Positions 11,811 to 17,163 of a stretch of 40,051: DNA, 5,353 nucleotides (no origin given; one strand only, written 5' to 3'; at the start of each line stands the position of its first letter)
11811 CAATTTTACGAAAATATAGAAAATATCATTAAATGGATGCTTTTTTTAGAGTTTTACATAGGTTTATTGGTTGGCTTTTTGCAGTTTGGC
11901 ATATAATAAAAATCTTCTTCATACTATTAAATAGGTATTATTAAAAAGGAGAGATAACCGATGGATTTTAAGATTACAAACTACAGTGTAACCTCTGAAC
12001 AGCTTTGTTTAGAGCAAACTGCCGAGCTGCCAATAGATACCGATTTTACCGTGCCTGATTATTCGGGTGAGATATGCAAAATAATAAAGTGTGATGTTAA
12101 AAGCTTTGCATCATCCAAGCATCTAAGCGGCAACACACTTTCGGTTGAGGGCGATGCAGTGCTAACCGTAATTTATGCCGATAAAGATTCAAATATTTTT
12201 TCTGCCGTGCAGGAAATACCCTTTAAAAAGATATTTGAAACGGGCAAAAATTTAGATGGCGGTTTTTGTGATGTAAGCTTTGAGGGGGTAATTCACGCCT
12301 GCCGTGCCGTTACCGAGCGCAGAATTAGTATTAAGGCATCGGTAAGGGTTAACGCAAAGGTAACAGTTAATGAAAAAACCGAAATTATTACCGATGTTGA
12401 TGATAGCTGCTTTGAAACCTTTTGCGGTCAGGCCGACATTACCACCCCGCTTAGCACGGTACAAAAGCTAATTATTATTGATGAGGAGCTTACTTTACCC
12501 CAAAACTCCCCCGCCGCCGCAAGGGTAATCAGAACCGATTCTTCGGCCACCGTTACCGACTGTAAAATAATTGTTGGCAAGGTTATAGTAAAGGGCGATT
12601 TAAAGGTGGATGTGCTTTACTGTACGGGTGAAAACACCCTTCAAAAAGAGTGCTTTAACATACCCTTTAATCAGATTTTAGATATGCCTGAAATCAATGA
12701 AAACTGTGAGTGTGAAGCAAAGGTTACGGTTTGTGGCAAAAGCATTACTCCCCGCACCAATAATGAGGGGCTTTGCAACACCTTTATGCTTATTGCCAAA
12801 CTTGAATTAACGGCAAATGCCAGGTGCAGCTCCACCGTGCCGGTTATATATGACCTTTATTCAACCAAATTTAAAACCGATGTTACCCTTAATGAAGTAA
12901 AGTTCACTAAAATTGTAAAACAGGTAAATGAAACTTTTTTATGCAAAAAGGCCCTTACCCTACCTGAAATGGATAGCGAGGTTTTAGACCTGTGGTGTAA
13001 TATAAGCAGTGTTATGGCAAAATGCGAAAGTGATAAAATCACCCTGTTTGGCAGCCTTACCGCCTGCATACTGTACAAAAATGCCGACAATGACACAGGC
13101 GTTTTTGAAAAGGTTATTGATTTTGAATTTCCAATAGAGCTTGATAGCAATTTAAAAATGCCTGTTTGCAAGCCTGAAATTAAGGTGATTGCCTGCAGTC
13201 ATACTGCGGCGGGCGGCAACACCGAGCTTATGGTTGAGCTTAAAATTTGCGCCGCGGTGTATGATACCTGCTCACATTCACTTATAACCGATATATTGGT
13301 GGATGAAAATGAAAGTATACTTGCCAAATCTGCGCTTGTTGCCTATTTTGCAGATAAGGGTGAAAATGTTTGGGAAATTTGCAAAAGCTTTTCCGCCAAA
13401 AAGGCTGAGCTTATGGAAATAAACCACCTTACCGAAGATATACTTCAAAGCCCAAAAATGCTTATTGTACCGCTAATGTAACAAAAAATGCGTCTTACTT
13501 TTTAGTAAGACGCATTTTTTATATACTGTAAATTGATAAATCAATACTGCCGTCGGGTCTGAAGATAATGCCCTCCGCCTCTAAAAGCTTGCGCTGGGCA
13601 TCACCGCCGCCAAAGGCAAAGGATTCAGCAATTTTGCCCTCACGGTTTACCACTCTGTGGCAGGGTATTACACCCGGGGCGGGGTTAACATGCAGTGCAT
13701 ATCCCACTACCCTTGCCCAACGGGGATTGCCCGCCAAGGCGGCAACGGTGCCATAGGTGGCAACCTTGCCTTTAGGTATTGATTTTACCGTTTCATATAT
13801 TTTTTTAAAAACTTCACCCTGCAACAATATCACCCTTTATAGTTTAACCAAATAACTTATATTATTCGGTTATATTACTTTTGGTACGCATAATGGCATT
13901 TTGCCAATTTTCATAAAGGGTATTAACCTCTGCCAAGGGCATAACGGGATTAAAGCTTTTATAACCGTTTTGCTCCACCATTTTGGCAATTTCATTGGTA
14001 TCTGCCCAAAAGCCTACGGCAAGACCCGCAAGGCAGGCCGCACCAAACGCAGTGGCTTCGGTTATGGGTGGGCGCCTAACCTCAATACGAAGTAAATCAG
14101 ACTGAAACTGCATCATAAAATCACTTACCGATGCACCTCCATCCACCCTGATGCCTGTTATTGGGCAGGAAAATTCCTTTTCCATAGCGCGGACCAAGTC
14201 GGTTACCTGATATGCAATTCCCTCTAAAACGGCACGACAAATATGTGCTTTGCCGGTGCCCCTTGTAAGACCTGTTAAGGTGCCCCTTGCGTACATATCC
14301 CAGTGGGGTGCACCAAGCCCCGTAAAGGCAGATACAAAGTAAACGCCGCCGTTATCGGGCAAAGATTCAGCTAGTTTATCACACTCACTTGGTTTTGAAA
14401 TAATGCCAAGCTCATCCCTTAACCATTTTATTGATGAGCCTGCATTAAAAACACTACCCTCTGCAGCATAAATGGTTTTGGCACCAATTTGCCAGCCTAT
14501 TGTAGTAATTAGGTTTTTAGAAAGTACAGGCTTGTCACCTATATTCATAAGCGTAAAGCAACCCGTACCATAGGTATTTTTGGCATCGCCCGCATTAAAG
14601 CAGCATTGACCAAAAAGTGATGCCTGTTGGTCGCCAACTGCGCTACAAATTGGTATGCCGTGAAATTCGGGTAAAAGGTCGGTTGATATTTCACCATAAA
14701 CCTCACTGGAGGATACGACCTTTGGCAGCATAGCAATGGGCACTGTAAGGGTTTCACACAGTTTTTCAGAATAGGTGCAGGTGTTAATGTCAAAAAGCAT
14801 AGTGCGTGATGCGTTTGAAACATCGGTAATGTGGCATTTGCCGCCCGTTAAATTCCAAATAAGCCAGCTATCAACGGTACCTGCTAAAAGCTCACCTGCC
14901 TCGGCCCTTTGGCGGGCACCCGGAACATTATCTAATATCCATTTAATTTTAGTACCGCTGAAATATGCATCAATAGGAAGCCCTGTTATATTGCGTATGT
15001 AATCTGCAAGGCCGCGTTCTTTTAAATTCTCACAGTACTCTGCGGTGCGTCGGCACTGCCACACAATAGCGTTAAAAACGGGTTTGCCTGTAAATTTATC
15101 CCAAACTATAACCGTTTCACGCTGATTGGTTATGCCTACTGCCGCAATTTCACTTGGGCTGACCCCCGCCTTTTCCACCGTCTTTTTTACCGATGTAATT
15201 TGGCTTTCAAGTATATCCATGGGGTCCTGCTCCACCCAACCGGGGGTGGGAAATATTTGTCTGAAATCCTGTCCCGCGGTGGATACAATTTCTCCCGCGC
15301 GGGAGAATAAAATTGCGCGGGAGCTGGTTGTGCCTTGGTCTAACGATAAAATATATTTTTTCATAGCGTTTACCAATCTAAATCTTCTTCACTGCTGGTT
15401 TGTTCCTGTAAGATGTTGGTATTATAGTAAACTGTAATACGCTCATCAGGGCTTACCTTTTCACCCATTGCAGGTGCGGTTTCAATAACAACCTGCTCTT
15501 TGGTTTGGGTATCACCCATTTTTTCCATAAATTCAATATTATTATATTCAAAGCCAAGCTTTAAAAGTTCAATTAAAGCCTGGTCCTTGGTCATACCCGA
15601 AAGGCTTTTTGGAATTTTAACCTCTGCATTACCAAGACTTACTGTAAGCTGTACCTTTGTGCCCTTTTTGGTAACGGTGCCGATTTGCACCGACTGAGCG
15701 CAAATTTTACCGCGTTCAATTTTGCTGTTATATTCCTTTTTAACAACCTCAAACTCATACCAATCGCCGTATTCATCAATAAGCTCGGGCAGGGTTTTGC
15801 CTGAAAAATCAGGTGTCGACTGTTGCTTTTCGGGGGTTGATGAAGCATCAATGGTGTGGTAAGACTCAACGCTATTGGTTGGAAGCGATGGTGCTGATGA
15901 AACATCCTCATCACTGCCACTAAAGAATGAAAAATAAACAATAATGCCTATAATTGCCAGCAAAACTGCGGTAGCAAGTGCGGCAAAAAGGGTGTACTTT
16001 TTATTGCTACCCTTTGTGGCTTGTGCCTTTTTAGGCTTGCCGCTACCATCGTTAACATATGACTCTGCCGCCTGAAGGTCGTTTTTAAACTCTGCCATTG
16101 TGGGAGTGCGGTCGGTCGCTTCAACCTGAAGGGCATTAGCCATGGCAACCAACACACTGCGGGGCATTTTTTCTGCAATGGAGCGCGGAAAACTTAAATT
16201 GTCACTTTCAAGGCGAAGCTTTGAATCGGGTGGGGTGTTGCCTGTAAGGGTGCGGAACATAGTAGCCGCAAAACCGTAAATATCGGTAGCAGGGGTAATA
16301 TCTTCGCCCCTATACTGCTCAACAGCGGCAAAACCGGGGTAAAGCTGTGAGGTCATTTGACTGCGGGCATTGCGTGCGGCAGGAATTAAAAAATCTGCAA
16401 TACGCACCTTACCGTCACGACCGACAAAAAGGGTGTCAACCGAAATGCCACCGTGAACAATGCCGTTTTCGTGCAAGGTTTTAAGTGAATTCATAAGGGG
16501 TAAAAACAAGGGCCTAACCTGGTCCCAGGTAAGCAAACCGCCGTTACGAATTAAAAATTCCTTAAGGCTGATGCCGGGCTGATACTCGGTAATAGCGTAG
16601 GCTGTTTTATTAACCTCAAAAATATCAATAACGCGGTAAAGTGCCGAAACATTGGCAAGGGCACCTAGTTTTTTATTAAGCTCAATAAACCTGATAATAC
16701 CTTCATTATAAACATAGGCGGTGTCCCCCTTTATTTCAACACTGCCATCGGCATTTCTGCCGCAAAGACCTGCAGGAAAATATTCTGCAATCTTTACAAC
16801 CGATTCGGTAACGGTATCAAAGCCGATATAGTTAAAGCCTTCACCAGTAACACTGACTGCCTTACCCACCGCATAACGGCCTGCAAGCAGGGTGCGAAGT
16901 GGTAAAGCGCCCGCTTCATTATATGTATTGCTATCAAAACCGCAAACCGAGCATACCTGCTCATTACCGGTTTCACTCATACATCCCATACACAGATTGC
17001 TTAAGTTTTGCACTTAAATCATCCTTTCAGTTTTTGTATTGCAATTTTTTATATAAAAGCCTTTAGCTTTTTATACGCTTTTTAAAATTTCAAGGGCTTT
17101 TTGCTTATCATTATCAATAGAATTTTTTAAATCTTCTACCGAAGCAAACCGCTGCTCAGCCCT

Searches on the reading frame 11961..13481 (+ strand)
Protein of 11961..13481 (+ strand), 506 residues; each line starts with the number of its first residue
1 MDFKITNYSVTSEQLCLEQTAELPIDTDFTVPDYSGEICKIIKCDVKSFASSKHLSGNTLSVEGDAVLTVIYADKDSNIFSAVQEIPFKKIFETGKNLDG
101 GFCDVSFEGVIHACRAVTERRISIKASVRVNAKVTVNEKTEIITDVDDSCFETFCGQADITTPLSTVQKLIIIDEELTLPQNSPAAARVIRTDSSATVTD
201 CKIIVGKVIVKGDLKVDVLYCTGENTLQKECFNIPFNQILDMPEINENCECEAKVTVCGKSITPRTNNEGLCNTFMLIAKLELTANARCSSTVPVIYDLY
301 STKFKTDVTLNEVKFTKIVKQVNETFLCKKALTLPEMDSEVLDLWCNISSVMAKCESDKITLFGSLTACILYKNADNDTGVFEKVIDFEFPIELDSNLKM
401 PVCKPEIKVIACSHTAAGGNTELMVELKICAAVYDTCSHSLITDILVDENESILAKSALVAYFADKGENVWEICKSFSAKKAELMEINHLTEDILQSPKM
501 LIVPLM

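Call 8: search_protein_families(library=pfam, proteins=[window:11961-13481:+])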
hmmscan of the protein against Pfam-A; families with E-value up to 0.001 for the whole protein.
window:11961-13481:+ (506 aa): 1 family
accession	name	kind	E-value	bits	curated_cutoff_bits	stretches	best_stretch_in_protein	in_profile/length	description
PF12673.12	SipL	-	2.5e-28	98.5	23.6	2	188-258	4-71/78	SipL, SPOCS domain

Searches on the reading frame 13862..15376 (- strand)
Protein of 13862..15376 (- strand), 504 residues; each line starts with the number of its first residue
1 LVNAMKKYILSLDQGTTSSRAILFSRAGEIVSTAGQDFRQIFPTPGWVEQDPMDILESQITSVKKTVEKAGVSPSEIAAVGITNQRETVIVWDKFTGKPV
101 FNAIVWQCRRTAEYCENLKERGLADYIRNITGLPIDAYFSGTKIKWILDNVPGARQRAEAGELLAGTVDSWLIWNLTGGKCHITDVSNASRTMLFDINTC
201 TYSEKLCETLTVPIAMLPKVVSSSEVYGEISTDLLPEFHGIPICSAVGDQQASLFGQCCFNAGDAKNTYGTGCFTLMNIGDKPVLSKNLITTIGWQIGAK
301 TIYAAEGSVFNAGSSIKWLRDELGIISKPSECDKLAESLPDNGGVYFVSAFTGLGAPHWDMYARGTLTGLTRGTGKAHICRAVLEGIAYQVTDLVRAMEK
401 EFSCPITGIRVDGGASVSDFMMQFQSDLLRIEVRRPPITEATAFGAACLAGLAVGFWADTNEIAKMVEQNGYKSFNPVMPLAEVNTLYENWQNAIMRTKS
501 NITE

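Call 81: search_protein_families(library=pfam, proteins=[window:13862-15376:-], max_evalue=0.00001)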
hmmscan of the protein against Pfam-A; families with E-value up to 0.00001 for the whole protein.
window:13862-15376:- (504 aa): 2 families
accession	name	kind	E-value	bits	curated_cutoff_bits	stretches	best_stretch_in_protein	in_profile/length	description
PF00370.27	FGGY_N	-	4e-80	269.4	28.8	1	8-256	1-245/245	FGGY family of carbohydrate kinases, N-terminal domain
PF02782.22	FGGY_C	-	1.1e-37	130.2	27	1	266-453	2-197/198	FGGY family of carbohydrate kinases, C-terminal domain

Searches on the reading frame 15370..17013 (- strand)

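Call 81: search_protein_families(library=pfam, proteins=[window:15370-17013:-], max_evalue=0.00001)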
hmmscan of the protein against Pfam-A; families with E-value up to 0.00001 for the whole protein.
window:15370-17013:- (547 aa): 3 families
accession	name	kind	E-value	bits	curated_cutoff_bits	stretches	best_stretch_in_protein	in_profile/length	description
PF03793.24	PASTA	-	1.9e-17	63.4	23.2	1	401-459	4-63/64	PASTA domain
PF00069.31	Pkinase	-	5.7e-14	52.6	31.7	1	122-263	57-198/263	Protein kinase domain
PF07714.23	PK_Tyr_Ser-Thr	-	2.7e-12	47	23.1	1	106-307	45-252/258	Protein tyrosine and serine/threonine kinase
